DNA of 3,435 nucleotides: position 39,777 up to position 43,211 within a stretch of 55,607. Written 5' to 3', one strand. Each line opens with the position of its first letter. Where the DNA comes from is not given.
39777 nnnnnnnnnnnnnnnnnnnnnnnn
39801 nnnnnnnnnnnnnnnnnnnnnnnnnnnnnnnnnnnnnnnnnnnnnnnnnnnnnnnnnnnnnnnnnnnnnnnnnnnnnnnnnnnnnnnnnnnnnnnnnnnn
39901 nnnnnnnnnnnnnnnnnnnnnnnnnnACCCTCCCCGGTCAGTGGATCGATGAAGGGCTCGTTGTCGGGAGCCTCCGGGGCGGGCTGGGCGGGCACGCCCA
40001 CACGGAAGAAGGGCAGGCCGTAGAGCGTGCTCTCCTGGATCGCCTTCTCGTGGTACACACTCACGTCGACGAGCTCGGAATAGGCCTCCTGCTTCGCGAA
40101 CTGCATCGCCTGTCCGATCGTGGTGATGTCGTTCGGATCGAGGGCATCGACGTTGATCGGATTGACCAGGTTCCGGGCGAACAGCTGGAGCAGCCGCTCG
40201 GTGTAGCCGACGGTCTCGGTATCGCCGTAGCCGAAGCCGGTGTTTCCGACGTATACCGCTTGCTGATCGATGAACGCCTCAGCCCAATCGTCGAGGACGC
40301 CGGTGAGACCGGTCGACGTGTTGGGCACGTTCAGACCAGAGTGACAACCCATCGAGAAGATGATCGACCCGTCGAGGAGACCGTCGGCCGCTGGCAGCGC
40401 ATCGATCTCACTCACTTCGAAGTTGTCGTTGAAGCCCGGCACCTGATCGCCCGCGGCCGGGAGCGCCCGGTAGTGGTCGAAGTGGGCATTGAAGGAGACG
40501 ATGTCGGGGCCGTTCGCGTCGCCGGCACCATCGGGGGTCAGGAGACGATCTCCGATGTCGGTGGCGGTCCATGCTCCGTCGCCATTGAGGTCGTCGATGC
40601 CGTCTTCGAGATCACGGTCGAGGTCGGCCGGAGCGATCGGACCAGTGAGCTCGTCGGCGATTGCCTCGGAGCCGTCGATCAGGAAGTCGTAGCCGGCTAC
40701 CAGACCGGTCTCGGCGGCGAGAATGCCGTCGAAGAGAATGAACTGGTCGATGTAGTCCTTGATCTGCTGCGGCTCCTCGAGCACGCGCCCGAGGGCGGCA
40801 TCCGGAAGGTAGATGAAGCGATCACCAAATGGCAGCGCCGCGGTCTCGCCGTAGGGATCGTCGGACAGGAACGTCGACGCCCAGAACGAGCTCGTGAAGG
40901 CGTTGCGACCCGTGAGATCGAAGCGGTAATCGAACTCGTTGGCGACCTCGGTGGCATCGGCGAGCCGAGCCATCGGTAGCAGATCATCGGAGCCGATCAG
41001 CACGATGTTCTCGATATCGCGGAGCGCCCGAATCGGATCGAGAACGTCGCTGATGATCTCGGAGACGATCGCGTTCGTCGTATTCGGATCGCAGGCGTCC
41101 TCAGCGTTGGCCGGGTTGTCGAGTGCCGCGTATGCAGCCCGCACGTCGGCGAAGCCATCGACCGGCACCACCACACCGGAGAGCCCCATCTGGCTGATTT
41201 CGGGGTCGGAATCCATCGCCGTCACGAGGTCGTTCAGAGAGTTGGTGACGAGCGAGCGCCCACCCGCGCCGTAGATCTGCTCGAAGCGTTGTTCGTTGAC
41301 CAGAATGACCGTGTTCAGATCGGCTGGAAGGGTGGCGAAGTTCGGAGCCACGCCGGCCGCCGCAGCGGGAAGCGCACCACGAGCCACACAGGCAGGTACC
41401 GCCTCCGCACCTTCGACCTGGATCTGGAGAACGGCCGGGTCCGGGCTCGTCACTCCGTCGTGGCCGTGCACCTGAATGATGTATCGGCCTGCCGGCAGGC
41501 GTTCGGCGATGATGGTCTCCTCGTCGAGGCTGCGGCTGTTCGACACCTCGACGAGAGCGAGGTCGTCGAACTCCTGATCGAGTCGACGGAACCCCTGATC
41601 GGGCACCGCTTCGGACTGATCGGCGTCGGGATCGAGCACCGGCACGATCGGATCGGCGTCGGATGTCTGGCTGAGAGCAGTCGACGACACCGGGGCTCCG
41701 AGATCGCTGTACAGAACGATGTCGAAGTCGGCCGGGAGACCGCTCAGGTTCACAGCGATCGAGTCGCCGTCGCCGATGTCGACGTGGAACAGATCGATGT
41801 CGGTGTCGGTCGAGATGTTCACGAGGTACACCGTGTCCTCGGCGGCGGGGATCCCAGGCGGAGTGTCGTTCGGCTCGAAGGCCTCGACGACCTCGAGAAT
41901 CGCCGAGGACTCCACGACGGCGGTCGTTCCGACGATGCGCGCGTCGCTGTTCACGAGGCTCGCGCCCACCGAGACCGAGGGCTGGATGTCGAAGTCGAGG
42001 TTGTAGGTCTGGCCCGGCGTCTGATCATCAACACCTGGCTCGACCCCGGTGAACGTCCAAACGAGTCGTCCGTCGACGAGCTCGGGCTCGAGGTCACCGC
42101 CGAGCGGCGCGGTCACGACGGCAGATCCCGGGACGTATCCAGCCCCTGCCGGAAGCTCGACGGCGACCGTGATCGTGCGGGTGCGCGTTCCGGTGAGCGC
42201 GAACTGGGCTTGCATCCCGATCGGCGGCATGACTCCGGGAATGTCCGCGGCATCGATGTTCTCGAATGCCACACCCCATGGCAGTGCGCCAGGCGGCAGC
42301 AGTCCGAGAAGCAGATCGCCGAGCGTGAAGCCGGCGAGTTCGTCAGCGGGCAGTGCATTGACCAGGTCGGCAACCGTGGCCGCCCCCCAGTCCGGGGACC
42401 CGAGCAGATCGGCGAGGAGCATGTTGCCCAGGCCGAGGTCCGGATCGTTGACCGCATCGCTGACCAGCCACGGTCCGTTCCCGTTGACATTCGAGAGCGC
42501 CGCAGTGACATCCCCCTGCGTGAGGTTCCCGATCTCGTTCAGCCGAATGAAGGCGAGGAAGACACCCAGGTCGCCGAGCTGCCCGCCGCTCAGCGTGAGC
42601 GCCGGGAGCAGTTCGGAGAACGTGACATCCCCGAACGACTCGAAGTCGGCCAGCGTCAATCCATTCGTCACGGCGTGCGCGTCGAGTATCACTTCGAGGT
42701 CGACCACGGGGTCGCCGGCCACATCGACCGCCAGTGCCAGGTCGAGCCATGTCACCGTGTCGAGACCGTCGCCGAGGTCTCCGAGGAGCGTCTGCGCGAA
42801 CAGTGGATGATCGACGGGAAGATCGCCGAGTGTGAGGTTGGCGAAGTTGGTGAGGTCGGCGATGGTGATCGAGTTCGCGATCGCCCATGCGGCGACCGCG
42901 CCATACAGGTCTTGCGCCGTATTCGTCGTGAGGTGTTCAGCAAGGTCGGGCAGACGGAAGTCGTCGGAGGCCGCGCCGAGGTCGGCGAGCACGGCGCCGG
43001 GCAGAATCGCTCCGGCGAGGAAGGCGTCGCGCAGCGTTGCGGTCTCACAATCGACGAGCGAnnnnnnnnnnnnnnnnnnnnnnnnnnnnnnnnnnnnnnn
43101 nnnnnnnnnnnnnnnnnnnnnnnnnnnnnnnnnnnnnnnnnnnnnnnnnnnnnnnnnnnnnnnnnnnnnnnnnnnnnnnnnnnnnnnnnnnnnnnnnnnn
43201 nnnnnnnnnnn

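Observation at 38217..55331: One 17.1-kb ORF encodes a 5,704-aa secreted protein with an unusual domain combination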

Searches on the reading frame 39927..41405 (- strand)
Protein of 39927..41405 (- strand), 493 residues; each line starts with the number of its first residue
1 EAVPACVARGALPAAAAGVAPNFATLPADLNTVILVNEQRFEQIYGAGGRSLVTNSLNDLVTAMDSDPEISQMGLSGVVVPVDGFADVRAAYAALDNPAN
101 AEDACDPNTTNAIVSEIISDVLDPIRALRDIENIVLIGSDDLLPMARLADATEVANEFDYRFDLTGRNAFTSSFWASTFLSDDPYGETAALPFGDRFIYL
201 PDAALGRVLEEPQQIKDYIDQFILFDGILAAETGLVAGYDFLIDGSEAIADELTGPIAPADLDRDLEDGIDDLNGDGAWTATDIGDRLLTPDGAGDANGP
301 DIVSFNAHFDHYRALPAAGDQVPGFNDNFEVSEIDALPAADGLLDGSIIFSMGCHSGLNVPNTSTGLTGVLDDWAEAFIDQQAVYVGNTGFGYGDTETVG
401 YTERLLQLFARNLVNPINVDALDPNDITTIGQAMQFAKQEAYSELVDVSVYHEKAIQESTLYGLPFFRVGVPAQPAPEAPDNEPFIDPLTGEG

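Call 52: predict_structure(alignment_id=A2)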
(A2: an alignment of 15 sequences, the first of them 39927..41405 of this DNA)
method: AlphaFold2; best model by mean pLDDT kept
length: 493 residues; sequences in the alignment: 15
mean_pLDDT: 83.2   pTM: 0.88
mean pLDDT of the five models: 83.2, 81.8, 79.7, 79.0, 66.8
residues with pLDDT >= 90: 208; 70-90: 205; 50-70: 57; < 50: 23
segments of 3 or more residues with pLDDT < 50: 317-325, 365-369, 482-484, 491-493
pLDDT, mean of each block of 10 residues (from residue 1): 79 90 93 97 94 98 94 92 97 88 90 97 95 94 92 83 77 89 89 83 91 92 93 86 87 86 85 70 81 62 80 54 56 76 87 77 51 80 84 70 91 84 73 93 83 89 93 71 51 42
secondary structure, 60 per line:
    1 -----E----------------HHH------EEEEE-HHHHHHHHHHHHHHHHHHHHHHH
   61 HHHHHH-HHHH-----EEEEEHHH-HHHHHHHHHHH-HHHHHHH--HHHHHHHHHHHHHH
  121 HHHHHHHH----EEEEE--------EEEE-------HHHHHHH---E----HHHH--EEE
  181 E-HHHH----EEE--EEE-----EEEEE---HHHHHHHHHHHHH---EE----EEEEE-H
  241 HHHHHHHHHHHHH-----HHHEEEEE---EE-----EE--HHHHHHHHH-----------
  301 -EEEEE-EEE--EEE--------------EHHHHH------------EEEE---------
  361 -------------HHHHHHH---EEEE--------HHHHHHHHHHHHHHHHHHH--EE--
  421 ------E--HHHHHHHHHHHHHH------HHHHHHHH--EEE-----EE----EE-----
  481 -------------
elements in order: E32-36 H38-66 H68-71 E77-81 H86-96 H98-104 H107-128 E133-137 E146-149 H157-163 H172-175 E178-181 H183-186 E191-193 E196-198 E204-208 H212-224 E234-238 H240-253 E262-266 H281-289 E302-306 E308-310 E313-315 H331-335 E348-351 H374-380 E384-387 H396-414 H430-443 H450-457 E460-462
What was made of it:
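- On Peptidase family C25 (gingipains; Pfam PF01364): The model has pLDDT 83 (call 52).
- The AF2 model has pLDDT 83 and pTM 0.88 (call 52).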

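Call 55: fold_search(model_id=the predicted structure, library=pdb)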
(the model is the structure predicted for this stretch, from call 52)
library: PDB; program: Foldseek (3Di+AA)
matches with E <= 10: 501; with E <= 0.001: 7
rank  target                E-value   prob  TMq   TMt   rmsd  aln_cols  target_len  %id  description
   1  4ief_D                1.3e-11  1.00  0.47  0.53   7.0       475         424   15  Complex of Porphyromonas gingivalis RgpB pro- and mature domains (released 2013-04-10)
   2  1cvr                  3.2e-11  1.00  0.45  0.50   7.8       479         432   15  Crystal structure of the Arg specific cysteine proteinase gingipain R (RGPB) (released 2000-03-01)
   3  4ief_B                1.0e-10  1.00  0.46  0.53   7.1       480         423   15  Complex of Porphyromonas gingivalis RgpB pro- and mature domains (released 2013-04-10)
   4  6i9a_A                2.7e-09  1.00  0.45  0.48   8.3       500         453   10  Porphyromonas gingivalis gingipain K (Kgp) in complex with inhibitor KYT-36 (released 2019-03-13)
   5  4rbm                  1.1e-08  1.00  0.45  0.49   6.4       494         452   10  Porphyromonas gingivalis gingipain K (Kgp) catalytic and immunoglobulin superfamily-like domains (released 2014-10-08)
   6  7y84_C                8.7e-05  1.00  0.32  0.25  10.0       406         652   12  CryoEM structure of type III-E CRISPR Craspase gRAMP-crRNA in complex with TPR-CHAT protease (released 2022-12-14)
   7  7xsr_C                8.3e-04  0.97  0.28  0.22  10.9       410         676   12  Structure of Craspase-target RNA (released 2022-11-09)
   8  5u1t_A                2.6e-03  1.00  0.30  0.11   6.6       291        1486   10  Crystal structure of the Saccharomyces cerevisiae separase-securin complex at 2.6 angstrom resolution (released 2017-02-08)
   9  3s8e_A                1.1e-02  0.96  0.26  0.50   8.3       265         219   10  Phosphorylation regulates assembly of the caspase-6 substrate-binding groove (released 2012-04-11)
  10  3dei_D                1.2e-02  0.93  0.27  0.49   9.4       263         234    8  Crystal Structures of Caspase-3 with Bound Isoquinoline-1,3,4-trione Derivative Inhibitors (released 2008-09-02)
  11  7wr4_C                2.0e-02  0.95  0.27  0.48   6.6       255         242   10  Crystal structure of OspC3-calmodulin-caspase-4 complex (released 2023-01-25)
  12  3s8e_G                2.3e-02  0.87  0.25  0.49   8.3       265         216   10  Phosphorylation regulates assembly of the caspase-6 substrate-binding groove (released 2012-04-11)
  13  6iuy_A                3.2e-02  0.18  0.19  0.16  18.9       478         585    9  Structure of DsGPDH of Dunaliella salina (released 2019-12-04)
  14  4evq_B                3.6e-02  0.12  0.16  0.20  19.3       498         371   12  Crystal structure of ABC transporter from R. palustris - solute binding protein (RPA0668) in complex with 4-hydroxyben (released 2012-05-23)
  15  3s8e_D                3.8e-02  0.89  0.26  0.51   7.2       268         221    7  Phosphorylation regulates assembly of the caspase-6 substrate-binding groove (released 2012-04-11)
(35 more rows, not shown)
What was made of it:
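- On Peptidase family C25 (gingipains; Pfam PF01364): Foldseek top five hits are RgpB and Kgp, E 1.3e-11 to 1.1e-8, prob 1.00, TM 0.45-0.53 over 475-500 columns (call 55).
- Closest known: Gingipain polyproteins RgpA/RgpB/Kgp. Same: Best structural match of the peptidase module: E 1e-11, with both subdomains aligned (call 55).
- CHAT, separase and caspases follow (call 55). The fold is C25-like (call 55).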

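Call 56: search_protein_representatives(alignment_id=A2)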
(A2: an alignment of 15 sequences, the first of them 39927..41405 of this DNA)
Query: 15 sequences, 463 profile positions. Proteins with E-value up to 0.001 (for the whole library): 3739; up to 1e-10: 3089; up to 1e-30: 2158. The best 150 are listed.
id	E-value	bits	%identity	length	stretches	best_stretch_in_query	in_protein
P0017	1.1e-179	614.5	-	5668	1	2-460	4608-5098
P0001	2.6e-178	610.0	-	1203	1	2-461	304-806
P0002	1.1e-175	601.4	-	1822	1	2-461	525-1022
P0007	3.1e-169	580.1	-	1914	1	4-461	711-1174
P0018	4.4e-169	579.6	-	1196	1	3-459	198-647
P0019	2.1e-168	577.3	-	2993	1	3-455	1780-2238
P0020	1.1e-166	571.7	-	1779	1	3-452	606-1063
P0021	3.7e-166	569.9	-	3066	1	2-460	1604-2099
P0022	1.7e-164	564.4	-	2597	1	4-461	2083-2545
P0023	2.7e-164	563.8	-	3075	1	3-459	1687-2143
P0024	5.7e-164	562.7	-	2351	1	2-460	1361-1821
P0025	6.4e-164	562.5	-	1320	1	2-461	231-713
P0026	1.6e-163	561.2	-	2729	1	2-453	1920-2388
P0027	3.6e-163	560.1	-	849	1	3-461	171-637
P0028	7.4e-163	559.1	-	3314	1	4-452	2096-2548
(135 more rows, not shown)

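Call 59: list_cluster_members(proteins=[P0017])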
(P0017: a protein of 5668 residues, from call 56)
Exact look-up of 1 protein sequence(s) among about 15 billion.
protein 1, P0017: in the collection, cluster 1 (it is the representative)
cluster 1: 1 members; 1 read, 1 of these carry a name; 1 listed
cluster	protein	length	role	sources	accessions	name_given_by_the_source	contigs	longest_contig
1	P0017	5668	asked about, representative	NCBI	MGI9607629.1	MAG: hypothetical protein ACR2P0_15985 [Acidimicrobiales bacterium]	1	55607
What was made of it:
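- The window is a single metagenomic contig (call 59).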

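Call 60: find_encoding_contigs(protein=P0017, flank=10000, max_places=3)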
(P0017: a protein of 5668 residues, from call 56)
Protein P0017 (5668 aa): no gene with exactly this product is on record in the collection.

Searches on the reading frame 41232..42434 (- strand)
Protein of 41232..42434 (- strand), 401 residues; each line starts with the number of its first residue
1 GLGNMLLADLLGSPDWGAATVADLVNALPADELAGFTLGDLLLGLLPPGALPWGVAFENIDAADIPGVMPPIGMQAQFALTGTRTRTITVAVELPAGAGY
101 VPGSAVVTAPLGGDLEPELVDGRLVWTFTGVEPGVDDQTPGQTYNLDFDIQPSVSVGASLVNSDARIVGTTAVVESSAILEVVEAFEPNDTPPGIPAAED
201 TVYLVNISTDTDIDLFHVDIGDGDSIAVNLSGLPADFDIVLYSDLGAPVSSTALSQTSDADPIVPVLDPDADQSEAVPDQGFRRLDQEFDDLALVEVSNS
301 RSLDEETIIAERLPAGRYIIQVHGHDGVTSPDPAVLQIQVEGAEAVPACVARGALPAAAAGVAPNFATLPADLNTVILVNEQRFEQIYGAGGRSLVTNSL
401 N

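Call 5: search_protein_families(library=pfam, proteins=[window:41232-42434:-], max_evalue=10)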
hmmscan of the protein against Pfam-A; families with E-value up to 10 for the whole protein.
window:41232-42434:- (401 aa): 1 family
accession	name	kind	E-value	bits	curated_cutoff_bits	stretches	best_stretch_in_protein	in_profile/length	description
PF04151.21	PPC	-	0.00034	21.8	25.9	1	213-322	2-68/70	Bacterial pre-peptidase C-terminal domain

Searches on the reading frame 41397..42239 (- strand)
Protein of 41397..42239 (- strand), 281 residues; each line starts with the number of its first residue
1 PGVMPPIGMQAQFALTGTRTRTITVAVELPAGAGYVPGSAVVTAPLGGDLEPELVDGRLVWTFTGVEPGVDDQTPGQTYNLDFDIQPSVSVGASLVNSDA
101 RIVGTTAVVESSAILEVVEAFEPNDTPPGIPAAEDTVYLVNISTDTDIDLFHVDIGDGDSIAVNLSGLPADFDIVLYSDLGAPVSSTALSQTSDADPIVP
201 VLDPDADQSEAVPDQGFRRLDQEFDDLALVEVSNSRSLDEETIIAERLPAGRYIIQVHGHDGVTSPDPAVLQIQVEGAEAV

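Call 95: search_protein_families(library=pfam, alignment_id=A4, max_evalue=1)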
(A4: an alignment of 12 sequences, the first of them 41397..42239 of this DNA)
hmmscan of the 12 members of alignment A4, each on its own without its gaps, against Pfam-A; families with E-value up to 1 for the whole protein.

A. member 1, window:41397-42239:- (281 aa): 1 family
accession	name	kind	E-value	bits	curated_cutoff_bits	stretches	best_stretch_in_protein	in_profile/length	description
PF04151.21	PPC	-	0.00011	23.4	25.9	1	148-258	2-69/70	Bacterial pre-peptidase C-terminal domain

B. families by the number of members that match (of 12 scanned): 7 families
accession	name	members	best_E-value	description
PF04151.21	PPC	8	6e-07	Bacterial pre-peptidase C-terminal domain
PF02018.23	CBM_4_9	1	0.034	Carbohydrate binding domain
PF09080.15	K-cyclin_vir_C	1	0.038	K cyclin, C terminal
PF16208.10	Keratin_2_head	1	0.051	Keratin type II head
PF10618.14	Tail_tube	1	0.062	Phage tail tube protein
PF10633.15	NPCBM_assoc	1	0.13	NPCBM-associated, NEW3 domain of alpha-galactosidase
PF08884.16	Flagellin_D3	1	0.16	Flagellin D3 domain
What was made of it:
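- On PPC domain (PF04151): 23.4 bits against a cutoff of 25.9 in the window, split by a ~40-aa loop; 8 of 12 relatives hit, best E 6e-7 (call 95).
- On DUF11 / CARDB beta-sandwich: No hit at E<=1 in the window or in 11 relatives (call 95).
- PPC lies directly upstream (call 95).
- Tried and rejected: The DUF11/CARDB assignment is rejected (call 95).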

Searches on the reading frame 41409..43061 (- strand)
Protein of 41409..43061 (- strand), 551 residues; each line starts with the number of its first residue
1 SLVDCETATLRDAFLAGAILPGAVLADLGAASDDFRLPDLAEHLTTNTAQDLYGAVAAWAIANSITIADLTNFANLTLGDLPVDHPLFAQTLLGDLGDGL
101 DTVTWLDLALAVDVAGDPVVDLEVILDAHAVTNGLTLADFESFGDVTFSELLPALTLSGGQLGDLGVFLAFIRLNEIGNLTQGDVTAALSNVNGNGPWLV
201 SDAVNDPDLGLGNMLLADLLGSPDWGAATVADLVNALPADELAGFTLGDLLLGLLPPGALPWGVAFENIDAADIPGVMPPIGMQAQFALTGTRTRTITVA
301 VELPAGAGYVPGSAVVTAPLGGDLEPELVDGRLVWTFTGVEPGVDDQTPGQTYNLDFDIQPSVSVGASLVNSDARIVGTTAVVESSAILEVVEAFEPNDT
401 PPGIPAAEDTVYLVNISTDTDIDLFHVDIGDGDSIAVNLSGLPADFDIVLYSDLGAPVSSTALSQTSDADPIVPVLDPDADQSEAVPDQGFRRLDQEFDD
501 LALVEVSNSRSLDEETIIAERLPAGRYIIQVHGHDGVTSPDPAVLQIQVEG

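Call 82: search_solved_structures(query=window:41409-43061:-, max_evalue=10, show_alignments=2)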
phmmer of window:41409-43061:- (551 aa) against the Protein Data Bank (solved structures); distinct sequences matched with E-value up to 10: 0.
